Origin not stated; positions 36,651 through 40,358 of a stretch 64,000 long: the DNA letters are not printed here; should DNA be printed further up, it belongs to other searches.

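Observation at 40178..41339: Intact IS1-family element whose perfect 25-bp inverted repeats supply the C-termini and stop codons of both convergent neighbours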

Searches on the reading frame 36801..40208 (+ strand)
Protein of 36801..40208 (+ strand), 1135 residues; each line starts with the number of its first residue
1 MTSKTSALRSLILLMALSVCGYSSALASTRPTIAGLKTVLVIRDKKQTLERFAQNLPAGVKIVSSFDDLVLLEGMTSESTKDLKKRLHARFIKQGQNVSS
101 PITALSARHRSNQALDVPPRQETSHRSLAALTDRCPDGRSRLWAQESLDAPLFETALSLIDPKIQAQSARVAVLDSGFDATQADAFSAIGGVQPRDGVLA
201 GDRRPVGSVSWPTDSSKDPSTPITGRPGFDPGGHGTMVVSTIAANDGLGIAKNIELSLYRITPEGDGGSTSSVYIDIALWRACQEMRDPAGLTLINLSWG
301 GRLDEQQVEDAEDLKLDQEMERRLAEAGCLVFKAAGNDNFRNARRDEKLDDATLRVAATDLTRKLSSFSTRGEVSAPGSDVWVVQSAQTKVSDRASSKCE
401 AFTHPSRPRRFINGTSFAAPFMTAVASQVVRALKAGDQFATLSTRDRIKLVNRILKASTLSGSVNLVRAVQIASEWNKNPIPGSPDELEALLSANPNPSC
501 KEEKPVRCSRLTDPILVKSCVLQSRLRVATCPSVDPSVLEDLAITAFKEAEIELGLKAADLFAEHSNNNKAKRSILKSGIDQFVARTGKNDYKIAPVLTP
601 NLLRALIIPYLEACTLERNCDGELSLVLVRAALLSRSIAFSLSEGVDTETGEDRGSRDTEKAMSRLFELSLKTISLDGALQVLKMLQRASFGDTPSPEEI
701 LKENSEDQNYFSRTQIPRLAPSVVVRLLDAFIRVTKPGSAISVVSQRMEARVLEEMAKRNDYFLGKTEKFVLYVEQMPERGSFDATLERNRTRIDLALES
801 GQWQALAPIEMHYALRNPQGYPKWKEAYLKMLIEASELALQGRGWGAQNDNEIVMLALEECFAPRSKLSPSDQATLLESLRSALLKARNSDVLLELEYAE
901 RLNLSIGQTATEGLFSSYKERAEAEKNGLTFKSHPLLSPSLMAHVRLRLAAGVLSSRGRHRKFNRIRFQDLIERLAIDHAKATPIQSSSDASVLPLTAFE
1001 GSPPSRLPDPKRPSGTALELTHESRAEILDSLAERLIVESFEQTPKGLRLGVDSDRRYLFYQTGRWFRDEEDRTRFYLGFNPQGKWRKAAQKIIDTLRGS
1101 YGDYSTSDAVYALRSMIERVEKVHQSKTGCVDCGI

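Call 4: search_protein_families(library=pfam, proteins=[window:36801-40208:+], max_evalue=0.1)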
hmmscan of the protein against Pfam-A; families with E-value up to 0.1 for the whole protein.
window:36801-40208:+ (1135 aa): 1 family
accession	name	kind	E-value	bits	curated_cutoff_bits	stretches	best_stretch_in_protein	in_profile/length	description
PF00082.27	Peptidase_S8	-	2.2e-26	93.3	21.8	1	170-435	5-259/288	Subtilase family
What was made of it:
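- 36801..40208 (+): S8 (subtilase) protease gene. Its last 9 codons (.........) and stop codon (40179-40208) are encoded by the element. Pfam Peptidase_S8 gives E 2e-26 (call 4).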

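Call 5: search_protein_families(library=ncbifam, proteins=[window:36801-40208:+], max_evalue=0.1)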
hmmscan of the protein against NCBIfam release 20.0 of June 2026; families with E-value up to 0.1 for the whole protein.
window:36801-40208:+ (1135 aa): 2 families
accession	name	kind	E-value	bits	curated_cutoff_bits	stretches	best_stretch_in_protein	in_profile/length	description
TIGR03921.1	T7SS_mycosin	equivalog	1.4e-10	40.9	278.75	1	229-473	47-288/353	type VII secretion-associated serine protease mycosin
NF033595.1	denti_PrtP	equivalog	0.0002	20.2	300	1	353-427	390-454/606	dentilisin complex serine proteinase subunit PrtP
